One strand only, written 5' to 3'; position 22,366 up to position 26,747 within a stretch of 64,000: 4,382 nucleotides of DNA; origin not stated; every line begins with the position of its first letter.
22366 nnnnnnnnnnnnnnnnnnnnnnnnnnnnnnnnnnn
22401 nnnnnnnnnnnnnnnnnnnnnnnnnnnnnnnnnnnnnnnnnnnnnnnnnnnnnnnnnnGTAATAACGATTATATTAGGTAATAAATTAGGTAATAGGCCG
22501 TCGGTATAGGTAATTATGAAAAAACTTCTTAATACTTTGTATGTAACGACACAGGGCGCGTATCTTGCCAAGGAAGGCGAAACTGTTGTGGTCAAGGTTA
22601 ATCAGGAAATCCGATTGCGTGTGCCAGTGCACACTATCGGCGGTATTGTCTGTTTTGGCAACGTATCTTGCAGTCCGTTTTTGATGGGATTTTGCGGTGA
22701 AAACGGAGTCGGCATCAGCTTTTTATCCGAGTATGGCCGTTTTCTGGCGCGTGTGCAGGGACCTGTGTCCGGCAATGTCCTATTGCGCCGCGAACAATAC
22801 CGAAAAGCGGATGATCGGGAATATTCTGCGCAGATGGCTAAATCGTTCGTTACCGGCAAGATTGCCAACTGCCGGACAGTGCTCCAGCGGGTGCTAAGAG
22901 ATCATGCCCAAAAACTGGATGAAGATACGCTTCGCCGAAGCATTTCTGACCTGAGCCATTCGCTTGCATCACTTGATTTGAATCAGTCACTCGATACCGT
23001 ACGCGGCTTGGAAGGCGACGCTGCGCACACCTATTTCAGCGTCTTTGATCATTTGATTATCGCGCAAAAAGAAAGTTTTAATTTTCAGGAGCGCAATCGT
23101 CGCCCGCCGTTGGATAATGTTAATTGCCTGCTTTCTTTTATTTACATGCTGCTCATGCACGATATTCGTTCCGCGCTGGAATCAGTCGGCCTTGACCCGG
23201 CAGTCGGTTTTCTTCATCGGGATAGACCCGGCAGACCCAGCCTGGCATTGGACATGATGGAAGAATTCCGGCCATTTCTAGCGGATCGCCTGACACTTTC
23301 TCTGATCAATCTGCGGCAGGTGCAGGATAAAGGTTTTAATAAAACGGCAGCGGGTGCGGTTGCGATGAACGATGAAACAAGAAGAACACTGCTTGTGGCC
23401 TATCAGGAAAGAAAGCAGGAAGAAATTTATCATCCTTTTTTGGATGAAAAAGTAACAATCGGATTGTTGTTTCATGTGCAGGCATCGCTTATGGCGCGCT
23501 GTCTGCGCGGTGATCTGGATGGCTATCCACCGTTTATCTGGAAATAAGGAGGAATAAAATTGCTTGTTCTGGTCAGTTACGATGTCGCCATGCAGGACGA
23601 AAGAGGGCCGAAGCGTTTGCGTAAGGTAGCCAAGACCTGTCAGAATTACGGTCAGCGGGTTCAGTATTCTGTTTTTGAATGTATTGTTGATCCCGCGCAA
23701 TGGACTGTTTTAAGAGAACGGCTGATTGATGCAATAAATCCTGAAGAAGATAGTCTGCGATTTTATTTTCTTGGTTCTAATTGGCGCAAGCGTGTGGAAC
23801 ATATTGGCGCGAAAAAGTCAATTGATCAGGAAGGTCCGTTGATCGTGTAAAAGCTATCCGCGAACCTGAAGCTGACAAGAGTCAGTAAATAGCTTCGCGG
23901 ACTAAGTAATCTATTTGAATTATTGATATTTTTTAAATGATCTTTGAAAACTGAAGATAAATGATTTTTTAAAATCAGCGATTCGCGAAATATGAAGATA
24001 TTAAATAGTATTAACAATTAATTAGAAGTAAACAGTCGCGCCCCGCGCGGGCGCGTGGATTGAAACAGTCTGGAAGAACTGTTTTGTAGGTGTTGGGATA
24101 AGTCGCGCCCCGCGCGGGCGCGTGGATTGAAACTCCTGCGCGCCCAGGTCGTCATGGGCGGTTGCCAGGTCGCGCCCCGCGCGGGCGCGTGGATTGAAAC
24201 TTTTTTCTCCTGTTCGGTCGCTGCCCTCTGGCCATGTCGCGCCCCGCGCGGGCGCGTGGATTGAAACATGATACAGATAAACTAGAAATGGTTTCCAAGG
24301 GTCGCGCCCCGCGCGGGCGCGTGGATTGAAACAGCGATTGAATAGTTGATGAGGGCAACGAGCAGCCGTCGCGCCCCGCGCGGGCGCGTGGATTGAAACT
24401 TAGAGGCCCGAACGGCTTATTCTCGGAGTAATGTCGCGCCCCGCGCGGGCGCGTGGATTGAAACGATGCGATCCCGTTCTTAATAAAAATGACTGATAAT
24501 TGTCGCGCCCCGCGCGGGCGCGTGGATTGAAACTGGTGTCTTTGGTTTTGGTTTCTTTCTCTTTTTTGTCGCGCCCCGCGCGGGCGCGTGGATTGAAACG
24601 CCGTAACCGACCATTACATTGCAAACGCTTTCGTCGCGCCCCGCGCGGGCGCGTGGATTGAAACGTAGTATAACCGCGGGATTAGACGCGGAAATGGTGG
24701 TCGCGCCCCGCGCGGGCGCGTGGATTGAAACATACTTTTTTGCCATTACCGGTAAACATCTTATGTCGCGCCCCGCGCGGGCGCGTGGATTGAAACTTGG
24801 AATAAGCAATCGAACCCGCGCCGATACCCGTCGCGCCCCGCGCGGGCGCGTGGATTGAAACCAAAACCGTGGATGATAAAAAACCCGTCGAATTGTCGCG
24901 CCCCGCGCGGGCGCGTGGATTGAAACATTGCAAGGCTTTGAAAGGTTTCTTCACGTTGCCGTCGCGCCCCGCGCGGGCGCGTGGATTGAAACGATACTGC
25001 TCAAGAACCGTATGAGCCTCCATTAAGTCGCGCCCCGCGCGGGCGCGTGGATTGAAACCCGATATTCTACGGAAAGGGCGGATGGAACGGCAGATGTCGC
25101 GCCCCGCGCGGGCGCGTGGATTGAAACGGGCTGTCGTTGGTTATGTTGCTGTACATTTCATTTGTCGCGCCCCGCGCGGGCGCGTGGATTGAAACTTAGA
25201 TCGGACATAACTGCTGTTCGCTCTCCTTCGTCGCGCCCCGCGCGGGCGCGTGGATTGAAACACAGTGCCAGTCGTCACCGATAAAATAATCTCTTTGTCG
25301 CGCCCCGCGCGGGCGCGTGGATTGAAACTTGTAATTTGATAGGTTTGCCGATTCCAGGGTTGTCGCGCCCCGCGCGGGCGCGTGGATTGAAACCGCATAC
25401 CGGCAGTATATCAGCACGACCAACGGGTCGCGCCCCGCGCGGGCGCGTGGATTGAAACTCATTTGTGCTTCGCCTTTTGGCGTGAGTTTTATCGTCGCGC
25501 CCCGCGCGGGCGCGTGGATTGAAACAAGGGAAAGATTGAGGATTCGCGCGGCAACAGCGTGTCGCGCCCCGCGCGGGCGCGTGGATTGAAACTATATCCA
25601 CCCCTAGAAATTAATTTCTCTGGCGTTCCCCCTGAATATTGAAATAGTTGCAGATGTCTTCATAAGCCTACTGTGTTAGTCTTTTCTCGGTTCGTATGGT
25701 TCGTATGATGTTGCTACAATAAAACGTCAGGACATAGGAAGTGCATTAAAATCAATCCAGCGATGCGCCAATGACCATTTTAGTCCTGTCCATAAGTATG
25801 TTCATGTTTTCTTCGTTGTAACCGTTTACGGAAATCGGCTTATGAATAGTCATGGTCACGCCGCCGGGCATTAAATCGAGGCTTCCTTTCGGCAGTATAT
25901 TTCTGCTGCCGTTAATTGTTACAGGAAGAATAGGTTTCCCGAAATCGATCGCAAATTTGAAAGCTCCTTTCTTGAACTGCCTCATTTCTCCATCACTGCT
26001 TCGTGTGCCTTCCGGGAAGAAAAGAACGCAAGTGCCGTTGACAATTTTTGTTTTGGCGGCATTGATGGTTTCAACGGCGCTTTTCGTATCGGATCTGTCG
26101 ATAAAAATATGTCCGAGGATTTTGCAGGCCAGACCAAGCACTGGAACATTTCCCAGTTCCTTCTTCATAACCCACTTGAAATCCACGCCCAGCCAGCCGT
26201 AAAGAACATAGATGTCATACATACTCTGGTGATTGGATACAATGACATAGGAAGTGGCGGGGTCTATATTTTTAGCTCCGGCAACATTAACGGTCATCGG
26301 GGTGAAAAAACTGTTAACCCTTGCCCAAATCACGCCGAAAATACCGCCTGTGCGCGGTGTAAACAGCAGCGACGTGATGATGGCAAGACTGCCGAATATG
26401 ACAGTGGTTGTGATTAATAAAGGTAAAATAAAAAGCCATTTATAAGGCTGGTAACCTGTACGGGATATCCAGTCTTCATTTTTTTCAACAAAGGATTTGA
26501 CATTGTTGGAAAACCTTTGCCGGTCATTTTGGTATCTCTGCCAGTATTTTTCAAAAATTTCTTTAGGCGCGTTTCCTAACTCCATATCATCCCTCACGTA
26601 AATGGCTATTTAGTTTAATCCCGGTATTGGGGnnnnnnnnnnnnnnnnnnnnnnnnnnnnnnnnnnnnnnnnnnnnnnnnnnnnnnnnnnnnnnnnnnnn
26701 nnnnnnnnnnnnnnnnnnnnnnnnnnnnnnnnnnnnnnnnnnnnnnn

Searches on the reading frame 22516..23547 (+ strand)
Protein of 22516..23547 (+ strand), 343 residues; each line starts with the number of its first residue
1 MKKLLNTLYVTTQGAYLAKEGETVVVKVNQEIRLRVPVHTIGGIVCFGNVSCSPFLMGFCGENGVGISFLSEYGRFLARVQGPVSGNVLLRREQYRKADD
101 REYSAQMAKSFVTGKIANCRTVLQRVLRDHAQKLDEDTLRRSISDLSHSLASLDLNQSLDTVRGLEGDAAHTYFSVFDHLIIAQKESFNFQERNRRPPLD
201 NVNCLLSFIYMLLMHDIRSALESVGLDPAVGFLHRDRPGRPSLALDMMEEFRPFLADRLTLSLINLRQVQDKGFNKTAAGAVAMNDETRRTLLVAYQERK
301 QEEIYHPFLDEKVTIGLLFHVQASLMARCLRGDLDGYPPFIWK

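Call 6: search_protein_families(library=pfam, proteins=[window:22516-23547:+])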
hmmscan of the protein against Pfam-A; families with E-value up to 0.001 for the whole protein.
window:22516-23547:+ (343 aa): 1 family
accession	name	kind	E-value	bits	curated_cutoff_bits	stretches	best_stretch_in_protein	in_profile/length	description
PF01867.21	Cas_Cas1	-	7.8e-109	363.6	22.3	1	8-298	1-283/283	CRISPR associated protein Cas1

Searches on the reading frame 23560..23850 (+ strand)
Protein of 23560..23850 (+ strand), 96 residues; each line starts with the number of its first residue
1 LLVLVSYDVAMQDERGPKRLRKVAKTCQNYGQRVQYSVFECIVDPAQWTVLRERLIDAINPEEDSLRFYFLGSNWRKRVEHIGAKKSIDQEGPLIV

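Call 6: search_protein_families(library=pfam, proteins=[window:23560-23850:+])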
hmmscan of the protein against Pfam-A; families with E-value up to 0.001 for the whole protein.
window:23560-23850:+ (96 aa): 1 family
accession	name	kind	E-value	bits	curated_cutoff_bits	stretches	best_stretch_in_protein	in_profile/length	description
PF09827.14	CRISPR_Cas2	-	7.1e-28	97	23.8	1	1-78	1-73/74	CRISPR associated protein Cas2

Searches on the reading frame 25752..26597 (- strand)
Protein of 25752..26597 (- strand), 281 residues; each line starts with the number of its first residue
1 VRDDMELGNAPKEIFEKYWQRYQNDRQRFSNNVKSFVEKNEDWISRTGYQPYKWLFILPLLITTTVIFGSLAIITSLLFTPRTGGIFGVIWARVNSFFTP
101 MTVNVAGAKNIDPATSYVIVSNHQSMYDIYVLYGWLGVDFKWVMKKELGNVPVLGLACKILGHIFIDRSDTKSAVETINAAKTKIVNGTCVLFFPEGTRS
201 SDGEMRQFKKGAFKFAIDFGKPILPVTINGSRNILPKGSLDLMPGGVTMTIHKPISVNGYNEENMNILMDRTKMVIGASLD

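Call 84: search_protein_families(library=pfam, proteins=[window:25752-26597:-], max_evalue=0.001)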
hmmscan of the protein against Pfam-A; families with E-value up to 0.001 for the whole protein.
window:25752-26597:- (281 aa): 1 family
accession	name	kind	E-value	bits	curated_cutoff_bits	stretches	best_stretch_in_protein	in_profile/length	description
PF01553.26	Acyltransferase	-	1.6e-31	109.3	23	1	103-228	2-131/132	Acyltransferase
